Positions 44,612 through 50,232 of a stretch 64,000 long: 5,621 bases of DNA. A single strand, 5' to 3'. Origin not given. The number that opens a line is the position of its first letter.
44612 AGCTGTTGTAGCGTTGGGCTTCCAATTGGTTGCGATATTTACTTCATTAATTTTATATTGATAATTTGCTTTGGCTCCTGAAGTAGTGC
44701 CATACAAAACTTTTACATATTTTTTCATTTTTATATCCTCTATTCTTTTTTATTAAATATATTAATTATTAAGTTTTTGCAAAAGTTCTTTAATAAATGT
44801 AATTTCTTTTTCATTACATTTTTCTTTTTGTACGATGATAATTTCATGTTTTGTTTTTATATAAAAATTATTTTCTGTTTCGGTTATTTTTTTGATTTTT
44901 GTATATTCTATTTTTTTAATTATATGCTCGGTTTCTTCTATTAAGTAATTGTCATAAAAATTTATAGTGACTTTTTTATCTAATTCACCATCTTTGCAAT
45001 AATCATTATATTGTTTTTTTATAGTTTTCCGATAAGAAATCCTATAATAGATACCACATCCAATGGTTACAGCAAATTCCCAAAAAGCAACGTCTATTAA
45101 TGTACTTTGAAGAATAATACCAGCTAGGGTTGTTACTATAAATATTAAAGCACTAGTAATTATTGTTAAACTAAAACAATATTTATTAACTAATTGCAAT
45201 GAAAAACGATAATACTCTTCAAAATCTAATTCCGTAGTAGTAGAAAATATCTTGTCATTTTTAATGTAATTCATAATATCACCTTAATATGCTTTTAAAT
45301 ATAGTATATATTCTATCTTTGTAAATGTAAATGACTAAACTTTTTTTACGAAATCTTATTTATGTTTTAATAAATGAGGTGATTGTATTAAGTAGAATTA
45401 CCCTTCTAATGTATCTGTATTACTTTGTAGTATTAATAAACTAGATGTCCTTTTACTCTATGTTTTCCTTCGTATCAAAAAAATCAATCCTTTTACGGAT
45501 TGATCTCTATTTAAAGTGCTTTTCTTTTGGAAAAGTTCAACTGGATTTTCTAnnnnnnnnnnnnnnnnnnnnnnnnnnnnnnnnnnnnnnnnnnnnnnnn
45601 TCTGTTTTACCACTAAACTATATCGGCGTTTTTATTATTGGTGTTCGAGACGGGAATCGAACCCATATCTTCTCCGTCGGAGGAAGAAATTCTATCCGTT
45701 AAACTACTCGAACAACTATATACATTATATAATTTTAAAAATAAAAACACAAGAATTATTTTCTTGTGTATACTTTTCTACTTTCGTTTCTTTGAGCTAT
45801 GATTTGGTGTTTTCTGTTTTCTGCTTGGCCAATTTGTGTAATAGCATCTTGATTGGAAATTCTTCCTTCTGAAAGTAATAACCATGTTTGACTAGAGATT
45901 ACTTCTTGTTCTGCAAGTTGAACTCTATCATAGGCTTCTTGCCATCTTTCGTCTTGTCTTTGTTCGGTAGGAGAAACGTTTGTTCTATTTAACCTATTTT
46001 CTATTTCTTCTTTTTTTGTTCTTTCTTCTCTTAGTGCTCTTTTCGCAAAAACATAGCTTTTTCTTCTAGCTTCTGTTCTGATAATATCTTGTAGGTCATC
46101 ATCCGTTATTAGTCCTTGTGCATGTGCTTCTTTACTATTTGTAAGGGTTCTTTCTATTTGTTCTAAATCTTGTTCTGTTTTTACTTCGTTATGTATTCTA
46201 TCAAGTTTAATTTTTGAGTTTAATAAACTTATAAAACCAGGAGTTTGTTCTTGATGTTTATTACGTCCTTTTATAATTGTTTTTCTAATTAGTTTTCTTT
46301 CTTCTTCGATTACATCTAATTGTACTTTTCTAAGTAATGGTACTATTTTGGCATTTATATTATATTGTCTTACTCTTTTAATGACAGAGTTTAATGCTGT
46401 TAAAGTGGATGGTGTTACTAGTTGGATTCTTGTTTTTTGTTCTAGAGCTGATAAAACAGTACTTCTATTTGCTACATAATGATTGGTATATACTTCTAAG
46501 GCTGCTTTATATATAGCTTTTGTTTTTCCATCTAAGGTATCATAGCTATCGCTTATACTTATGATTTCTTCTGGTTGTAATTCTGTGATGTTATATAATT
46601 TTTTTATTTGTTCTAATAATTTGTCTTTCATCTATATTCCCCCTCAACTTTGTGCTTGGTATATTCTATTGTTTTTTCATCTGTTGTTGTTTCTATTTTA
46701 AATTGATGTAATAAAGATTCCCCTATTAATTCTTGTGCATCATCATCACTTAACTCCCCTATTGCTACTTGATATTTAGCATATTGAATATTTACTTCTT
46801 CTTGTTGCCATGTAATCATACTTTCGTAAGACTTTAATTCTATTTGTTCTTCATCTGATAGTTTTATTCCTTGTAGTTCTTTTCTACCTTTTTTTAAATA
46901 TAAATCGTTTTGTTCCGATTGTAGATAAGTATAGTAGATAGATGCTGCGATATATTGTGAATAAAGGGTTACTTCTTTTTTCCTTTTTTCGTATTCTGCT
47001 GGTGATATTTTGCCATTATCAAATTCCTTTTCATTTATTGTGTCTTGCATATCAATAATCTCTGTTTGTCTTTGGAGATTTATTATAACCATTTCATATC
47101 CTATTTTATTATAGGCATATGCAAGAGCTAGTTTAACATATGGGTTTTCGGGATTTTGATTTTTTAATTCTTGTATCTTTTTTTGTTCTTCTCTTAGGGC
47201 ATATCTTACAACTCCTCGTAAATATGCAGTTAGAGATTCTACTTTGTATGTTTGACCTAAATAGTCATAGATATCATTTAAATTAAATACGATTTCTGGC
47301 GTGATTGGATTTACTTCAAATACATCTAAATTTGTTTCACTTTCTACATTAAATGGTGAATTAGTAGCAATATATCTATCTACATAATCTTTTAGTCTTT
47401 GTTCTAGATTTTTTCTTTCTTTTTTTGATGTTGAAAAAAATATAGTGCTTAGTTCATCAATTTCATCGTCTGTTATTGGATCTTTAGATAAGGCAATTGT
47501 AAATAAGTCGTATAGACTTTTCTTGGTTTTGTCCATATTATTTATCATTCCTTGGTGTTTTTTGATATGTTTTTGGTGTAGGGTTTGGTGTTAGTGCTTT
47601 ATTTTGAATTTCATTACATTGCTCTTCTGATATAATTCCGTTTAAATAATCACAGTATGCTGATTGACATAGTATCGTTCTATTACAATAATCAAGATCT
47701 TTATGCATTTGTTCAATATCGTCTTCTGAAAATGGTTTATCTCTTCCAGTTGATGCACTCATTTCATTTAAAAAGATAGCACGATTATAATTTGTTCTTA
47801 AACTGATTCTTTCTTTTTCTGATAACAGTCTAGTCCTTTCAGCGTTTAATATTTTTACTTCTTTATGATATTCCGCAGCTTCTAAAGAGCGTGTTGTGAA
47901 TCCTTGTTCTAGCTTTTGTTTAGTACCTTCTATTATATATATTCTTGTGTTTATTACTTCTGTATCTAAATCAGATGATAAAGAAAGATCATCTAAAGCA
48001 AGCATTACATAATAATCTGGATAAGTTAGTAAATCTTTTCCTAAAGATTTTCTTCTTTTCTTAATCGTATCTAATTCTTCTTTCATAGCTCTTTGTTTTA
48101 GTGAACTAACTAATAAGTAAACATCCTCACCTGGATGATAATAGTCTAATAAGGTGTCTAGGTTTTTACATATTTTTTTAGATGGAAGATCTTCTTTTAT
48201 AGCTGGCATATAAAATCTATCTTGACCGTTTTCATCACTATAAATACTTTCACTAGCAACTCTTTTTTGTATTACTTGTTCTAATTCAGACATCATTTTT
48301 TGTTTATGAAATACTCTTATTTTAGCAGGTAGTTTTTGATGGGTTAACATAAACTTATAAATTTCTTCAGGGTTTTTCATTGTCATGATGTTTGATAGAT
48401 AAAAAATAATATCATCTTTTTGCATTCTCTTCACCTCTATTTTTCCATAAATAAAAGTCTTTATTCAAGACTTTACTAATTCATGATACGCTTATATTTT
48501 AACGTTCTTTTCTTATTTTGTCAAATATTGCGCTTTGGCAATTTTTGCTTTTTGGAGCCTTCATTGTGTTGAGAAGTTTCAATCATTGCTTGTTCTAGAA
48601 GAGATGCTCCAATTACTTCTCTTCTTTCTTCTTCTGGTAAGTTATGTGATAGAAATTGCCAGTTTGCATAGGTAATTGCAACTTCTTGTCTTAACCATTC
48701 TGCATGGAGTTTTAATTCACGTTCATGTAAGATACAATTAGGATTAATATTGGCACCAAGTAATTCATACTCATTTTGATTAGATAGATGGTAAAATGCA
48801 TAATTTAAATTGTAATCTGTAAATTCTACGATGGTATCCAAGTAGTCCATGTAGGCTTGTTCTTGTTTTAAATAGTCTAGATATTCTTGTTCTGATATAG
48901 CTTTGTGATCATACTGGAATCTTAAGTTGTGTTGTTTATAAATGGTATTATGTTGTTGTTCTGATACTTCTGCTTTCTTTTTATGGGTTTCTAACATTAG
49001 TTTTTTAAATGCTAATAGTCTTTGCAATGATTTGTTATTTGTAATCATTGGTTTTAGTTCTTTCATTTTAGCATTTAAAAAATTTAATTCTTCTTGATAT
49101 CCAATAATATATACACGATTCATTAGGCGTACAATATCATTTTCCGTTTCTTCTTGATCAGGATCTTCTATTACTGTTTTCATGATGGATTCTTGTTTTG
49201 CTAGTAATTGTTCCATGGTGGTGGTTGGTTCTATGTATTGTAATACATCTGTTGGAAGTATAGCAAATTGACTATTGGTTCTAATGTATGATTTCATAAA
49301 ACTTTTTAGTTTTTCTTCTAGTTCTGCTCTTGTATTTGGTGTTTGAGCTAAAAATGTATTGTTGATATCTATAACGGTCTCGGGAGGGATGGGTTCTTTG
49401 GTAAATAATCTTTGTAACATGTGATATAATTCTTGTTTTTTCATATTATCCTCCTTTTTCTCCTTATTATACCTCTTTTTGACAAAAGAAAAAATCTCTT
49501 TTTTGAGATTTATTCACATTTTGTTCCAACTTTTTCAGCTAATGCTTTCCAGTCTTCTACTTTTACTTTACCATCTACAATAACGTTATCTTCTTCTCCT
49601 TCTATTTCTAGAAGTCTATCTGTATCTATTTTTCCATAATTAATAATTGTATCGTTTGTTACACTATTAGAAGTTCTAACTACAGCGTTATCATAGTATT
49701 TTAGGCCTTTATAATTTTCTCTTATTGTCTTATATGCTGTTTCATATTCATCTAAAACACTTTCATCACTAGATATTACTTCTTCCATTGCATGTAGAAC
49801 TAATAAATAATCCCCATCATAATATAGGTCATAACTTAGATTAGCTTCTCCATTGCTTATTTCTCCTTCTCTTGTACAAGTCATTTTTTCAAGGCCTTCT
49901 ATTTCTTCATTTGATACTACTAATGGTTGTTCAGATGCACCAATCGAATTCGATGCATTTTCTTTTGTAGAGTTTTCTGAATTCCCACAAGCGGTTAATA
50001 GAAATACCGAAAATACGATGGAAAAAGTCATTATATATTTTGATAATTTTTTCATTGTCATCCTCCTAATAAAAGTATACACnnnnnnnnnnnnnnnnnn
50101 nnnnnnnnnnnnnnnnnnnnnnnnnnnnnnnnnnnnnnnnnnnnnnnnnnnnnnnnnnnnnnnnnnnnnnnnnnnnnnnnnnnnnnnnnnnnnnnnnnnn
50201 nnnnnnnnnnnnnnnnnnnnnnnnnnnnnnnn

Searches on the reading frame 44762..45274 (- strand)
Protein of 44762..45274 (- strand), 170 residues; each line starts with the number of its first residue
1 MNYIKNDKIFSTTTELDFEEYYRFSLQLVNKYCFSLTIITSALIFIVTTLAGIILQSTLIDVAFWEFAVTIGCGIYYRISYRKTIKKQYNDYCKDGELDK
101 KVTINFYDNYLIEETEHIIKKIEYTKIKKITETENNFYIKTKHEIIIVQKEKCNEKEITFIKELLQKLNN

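Call 6: search_protein_families(library=pfam, proteins=[window:44762-45274:-], max_evalue=0.01)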
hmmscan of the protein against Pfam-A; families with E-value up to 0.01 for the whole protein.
window:44762-45274:- (170 aa): 2 families
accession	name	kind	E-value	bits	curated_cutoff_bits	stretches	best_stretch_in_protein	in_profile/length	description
PF14317.12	YcxB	-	1.6e-05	25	23.3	1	106-165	1-61/61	YcxB-like protein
PF21998.2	FERM_C1_MyoVII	-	0.0098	16.5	27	1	102-151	22-71/97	Myosin-X FERM PH domain-like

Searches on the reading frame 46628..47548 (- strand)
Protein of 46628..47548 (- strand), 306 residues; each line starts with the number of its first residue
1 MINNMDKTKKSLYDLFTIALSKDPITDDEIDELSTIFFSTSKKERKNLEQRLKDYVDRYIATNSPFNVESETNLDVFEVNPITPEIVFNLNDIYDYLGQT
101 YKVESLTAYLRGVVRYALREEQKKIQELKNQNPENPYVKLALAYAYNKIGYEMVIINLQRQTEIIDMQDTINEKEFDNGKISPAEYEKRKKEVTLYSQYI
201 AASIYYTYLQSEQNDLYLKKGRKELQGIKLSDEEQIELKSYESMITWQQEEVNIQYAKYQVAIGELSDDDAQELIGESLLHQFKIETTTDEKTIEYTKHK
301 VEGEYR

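Call 6: search_protein_families(library=pfam, proteins=[window:46628-47548:-], max_evalue=0.01)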
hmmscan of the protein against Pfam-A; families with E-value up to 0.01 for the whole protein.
window:46628-47548:- (306 aa): 1 family
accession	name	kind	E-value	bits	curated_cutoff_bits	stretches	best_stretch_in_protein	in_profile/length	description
PF09851.14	SHOCT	-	0.0063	16.7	27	0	176-192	10-26/28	Short C-terminal domain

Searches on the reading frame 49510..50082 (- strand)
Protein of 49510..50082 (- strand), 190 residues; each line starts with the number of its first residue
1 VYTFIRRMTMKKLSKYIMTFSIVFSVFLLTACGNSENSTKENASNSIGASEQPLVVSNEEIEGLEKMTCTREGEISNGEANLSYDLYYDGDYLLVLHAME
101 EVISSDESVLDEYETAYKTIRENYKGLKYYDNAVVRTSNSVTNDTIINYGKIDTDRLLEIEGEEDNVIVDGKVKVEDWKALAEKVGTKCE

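Call 6: search_protein_families(library=pfam, proteins=[window:49510-50082:-], max_evalue=0.01)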
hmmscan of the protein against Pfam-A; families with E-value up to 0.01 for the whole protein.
window:49510-50082:- (190 aa): 2 families
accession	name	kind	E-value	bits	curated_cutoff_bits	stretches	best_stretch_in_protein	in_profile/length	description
PF06998.16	DUF1307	-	0.0067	17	28.3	0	80-164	12-98/123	Protein of unknown function (DUF1307)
PF16339.10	DUF4969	-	0.0099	16.7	31.4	0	15-59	5-52/79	Domain of unknown function (DUF4969)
